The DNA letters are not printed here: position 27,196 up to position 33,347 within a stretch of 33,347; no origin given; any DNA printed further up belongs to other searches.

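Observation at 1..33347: The entire 33.3-kb window is the interior of one uninterrupted giant ORF (over 11,000 codons, both ends off-window)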

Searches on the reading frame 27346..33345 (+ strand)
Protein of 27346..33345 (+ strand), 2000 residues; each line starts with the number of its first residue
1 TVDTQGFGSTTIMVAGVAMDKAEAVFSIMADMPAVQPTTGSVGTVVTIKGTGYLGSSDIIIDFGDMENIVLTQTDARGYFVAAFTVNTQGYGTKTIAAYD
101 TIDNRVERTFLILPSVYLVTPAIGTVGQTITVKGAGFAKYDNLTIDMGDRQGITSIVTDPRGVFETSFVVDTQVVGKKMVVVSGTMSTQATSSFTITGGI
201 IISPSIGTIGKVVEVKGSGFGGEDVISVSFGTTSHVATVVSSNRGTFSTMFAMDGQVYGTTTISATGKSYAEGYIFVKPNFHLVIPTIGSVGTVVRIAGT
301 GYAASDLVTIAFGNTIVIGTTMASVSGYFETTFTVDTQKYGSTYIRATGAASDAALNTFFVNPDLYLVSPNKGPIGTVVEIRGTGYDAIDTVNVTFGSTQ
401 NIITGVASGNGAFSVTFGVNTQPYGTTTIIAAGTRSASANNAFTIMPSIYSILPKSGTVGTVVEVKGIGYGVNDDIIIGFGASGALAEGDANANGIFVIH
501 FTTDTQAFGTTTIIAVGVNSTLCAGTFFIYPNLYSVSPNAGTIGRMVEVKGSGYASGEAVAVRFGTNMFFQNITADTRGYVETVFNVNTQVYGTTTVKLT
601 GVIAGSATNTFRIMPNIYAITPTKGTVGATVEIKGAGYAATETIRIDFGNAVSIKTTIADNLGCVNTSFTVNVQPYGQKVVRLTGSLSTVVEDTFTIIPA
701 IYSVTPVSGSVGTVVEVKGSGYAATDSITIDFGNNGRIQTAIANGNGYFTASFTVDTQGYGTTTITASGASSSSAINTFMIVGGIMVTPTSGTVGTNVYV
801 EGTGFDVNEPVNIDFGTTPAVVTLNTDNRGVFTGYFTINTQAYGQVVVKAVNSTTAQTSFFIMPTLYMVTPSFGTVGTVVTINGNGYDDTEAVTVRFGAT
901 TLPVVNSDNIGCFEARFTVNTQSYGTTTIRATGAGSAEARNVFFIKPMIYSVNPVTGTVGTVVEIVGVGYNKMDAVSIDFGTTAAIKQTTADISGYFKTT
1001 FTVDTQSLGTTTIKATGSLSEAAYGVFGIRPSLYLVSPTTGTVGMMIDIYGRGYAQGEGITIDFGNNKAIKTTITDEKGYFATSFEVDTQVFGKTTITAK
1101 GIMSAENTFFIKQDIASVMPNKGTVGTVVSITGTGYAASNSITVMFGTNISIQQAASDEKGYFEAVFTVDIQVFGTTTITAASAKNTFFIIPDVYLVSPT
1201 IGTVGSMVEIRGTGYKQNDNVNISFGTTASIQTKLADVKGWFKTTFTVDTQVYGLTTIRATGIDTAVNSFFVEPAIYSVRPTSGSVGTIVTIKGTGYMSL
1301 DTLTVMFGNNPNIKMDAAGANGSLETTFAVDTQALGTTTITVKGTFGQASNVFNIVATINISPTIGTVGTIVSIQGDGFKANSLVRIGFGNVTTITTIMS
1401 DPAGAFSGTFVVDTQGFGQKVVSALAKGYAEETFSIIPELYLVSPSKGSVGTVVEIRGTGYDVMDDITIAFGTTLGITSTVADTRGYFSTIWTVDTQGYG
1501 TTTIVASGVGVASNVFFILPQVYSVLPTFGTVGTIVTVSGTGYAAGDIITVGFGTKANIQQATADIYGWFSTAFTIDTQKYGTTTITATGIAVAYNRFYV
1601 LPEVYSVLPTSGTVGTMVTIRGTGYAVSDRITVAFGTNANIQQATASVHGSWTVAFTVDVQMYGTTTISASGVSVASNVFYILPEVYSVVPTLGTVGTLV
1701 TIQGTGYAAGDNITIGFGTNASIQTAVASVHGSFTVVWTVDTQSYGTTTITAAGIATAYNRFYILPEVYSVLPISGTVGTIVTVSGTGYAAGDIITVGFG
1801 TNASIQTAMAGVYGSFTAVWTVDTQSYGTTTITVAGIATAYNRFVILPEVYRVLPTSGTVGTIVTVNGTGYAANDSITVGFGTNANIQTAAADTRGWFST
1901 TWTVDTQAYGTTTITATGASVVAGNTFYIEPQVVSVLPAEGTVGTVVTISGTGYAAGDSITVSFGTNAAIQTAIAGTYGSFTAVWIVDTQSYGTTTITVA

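Call 3: search_protein_families(library=pfam, proteins=[window:27346-33345:+], max_evalue=0.01)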
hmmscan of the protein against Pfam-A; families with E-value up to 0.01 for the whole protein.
window:27346-33345:+ (2000 aa): 1 family
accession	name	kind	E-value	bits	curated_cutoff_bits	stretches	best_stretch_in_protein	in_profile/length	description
PF00337.29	Gal-bind_lectin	-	2.7e-05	24.1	22.1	0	1605-1642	3-38/132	Galactoside-binding lectin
